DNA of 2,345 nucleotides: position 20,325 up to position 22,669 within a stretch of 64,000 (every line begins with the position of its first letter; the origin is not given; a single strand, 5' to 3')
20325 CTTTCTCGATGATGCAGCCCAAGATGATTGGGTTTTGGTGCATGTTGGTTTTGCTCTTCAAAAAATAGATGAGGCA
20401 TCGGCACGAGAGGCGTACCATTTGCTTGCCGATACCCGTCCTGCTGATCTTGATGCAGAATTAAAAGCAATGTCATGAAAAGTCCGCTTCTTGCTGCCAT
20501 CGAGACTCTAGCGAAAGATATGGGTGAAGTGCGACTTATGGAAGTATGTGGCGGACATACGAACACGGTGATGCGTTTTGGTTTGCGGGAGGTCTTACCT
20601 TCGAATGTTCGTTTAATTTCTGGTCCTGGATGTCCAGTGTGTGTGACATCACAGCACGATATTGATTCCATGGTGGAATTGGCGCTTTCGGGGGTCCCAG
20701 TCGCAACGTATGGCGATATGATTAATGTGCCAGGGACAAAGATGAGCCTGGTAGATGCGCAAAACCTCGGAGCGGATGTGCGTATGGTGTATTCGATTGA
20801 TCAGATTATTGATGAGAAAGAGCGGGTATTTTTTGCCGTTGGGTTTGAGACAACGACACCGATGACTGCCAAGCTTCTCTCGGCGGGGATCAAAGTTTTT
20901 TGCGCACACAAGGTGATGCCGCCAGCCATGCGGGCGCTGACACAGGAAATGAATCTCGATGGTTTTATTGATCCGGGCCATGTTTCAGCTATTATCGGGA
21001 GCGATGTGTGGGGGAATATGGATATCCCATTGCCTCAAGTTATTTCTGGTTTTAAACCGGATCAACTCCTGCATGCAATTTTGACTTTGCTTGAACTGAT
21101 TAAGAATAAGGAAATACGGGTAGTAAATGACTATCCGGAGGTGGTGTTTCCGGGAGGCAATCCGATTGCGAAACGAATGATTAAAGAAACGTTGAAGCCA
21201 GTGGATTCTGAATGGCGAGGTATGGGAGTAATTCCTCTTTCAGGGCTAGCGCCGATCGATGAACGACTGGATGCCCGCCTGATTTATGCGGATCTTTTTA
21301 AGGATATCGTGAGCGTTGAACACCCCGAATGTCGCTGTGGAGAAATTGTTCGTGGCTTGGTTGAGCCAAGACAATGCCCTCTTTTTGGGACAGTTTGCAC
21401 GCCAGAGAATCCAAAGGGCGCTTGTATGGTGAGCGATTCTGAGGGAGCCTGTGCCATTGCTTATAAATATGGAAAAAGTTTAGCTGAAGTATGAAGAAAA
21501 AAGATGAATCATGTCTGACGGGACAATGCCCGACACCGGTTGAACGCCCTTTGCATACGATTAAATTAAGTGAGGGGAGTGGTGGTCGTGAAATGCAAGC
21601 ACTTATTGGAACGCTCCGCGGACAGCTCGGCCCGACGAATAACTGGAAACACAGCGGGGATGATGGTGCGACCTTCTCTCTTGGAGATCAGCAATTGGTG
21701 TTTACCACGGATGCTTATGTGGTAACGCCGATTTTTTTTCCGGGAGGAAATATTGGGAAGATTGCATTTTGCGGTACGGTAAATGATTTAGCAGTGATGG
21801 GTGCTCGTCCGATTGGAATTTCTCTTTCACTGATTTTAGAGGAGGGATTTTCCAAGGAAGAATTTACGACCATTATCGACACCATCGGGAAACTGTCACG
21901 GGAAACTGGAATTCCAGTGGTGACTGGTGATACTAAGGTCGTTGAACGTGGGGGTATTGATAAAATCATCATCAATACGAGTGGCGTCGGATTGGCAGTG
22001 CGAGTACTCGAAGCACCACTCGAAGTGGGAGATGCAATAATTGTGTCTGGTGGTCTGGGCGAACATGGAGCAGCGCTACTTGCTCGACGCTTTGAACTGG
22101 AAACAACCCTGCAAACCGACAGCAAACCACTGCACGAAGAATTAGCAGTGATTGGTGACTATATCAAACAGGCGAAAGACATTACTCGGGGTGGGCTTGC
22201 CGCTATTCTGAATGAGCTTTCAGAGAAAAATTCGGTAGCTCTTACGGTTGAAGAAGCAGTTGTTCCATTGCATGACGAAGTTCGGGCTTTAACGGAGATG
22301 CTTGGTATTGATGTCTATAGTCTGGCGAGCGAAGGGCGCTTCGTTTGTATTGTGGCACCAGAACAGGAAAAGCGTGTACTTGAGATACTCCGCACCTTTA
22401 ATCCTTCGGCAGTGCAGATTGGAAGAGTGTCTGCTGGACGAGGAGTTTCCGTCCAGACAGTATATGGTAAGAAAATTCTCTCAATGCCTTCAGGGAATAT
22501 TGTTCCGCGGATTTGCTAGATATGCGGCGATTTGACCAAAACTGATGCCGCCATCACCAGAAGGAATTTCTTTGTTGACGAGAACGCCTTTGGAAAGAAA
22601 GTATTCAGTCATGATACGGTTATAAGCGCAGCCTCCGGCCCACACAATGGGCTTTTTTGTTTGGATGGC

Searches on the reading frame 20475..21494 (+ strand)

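Call 71: search_protein_families(library=pfam, proteins=[window:20475-21494:+], max_evalue=0.00001)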
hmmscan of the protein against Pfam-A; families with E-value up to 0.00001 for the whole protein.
window:20475-21494:+ (339 aa): 1 family
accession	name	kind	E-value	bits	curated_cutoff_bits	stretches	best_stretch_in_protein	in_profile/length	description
PF01924.21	HypD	-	1.2e-111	373.7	25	1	5-333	6-351/351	Hydrogenase formation hypA family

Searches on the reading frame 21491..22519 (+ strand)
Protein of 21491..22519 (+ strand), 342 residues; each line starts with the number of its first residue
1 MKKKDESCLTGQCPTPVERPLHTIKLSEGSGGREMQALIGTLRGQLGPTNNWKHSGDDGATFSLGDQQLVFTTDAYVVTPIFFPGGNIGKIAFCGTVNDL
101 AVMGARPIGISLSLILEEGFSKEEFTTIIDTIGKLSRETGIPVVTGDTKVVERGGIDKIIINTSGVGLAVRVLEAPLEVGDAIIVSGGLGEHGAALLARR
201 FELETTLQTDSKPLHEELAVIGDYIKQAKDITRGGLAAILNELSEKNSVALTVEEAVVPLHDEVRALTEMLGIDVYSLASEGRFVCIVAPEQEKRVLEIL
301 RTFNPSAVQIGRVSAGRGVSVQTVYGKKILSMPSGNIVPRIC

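Call 71: search_protein_families(library=pfam, proteins=[window:21491-22519:+], max_evalue=0.00001)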
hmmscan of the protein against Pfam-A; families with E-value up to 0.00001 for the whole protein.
window:21491-22519:+ (342 aa): 2 families
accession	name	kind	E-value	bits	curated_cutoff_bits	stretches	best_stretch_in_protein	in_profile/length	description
PF00586.29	AIRS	-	9.2e-25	87.7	24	1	56-168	1-111/112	AIR synthase related protein, N-terminal domain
PF02769.27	AIRS_C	-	1.2e-23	84.4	23.1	1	178-322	1-154/156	AIR synthase related protein, C-terminal domain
